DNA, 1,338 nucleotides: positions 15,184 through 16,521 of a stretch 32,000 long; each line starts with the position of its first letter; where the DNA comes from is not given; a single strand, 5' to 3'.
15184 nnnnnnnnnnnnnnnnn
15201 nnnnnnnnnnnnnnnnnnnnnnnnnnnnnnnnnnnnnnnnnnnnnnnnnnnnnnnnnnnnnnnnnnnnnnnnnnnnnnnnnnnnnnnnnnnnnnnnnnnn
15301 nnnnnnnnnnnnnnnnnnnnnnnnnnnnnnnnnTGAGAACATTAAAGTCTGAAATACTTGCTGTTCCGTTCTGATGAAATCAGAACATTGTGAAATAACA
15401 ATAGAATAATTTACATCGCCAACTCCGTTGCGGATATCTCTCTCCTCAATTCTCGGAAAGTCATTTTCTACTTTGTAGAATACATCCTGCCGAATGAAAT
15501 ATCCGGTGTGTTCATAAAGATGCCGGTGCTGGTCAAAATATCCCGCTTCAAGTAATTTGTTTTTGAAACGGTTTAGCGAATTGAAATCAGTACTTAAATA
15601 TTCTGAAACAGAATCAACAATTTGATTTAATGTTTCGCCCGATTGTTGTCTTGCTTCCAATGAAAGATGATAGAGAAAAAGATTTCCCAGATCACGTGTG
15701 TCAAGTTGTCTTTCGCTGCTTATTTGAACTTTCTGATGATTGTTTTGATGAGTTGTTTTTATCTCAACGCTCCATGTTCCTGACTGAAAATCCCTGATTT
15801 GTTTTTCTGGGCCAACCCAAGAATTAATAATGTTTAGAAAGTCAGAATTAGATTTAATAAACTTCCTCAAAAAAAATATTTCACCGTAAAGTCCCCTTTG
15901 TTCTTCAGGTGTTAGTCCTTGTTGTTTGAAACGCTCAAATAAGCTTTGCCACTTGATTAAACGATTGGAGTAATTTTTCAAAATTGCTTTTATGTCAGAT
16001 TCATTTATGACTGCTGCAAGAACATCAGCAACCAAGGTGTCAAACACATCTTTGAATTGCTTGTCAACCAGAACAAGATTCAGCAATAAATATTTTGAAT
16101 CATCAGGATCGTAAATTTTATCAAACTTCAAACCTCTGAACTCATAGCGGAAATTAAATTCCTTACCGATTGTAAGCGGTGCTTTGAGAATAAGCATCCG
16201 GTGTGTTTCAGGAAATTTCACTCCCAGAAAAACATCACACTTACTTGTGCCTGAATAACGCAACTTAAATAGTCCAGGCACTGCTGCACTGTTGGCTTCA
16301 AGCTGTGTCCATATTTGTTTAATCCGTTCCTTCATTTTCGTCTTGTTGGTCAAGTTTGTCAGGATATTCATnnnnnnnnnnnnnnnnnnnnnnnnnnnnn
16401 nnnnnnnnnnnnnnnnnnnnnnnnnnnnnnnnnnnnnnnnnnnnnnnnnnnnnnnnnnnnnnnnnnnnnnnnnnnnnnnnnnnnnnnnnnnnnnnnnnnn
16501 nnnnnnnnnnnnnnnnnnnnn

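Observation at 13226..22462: Six-gene translationally coupled operon vsr-dcm-GHKL ATPase-Z1-PD-(D/E)XK-AIPR: candidate multi-subunit, m5C-linked defence system of unknown mechanism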

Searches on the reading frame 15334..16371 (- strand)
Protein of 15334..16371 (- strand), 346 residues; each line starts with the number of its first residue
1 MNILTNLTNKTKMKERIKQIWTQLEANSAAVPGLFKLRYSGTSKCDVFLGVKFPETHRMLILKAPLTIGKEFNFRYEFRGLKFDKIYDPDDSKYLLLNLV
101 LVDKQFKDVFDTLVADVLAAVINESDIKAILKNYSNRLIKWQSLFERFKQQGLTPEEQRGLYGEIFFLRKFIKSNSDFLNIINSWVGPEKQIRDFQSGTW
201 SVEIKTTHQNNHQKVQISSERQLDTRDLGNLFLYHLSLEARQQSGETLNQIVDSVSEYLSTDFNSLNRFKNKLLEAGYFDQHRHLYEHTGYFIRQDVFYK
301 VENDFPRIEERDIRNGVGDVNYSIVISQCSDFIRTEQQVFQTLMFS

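Call 3: search_protein_families(library=pfam, proteins=[window:15334-16371:-], max_evalue=0.01)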
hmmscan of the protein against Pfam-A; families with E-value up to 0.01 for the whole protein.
window:15334-16371:- (346 aa): 1 family
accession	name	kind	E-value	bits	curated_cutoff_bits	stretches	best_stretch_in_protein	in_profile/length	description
PF14390.12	DUF4420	-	2.5e-81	273.7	27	1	18-327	2-306/306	Putative PD-(D/E)XK family member, (DUF4420)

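Call 4: search_protein_families(library=padloc, proteins=[window:15334-16371:-], max_evalue=0.01)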
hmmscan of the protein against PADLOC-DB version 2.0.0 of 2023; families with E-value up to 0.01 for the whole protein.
window:15334-16371:- (346 aa): 1 family
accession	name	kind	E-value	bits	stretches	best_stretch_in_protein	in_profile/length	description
PDLC02206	MzaD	-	4.7e-26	90.1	1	37-324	33-315/342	-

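Call 59: search_solved_structures(query=window:15334-16371:-, max_evalue=0.01)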
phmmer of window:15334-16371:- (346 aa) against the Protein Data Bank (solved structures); distinct sequences matched with E-value up to 0.01: 0.
